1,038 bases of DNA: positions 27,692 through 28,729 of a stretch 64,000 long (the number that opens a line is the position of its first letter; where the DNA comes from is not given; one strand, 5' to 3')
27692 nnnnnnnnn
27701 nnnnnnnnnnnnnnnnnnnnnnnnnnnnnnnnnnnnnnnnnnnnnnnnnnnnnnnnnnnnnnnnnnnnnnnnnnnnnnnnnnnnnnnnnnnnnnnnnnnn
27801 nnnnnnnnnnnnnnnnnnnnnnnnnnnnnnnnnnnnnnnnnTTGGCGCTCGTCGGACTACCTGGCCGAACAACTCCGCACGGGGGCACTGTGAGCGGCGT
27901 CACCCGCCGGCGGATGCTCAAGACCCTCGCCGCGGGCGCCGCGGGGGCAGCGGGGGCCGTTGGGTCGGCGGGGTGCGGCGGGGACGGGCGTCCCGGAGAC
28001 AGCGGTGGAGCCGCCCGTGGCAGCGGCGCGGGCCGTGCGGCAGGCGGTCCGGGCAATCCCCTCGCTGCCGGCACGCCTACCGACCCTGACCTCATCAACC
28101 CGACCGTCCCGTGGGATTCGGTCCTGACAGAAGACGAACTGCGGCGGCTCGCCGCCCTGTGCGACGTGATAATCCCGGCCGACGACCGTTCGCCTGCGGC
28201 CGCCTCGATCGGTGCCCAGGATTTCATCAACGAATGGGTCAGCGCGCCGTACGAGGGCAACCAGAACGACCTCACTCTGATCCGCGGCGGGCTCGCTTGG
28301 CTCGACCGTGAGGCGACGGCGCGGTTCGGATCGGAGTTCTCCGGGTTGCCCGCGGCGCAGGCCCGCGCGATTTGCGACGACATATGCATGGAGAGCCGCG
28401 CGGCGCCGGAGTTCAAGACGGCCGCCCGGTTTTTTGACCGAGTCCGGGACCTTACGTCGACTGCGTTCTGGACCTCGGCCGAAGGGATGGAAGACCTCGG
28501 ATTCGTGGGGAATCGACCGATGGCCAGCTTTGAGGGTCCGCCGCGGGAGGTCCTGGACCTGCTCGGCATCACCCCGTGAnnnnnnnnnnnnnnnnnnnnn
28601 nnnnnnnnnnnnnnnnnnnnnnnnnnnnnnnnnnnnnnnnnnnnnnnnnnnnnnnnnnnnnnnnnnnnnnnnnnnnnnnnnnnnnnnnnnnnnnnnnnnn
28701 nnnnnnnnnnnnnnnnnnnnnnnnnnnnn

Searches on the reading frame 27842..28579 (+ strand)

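Call 10: search_protein_families(library=pfam, proteins=[window:27842-28579:+])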
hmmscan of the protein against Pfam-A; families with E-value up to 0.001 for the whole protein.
window:27842-28579:+ (245 aa): 1 family
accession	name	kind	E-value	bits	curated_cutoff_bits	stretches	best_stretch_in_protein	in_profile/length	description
PF13618.11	Gluconate_2-dh3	-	2.2e-21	77.1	23.4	1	97-227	1-131/135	Gluconate 2-dehydrogenase subunit 3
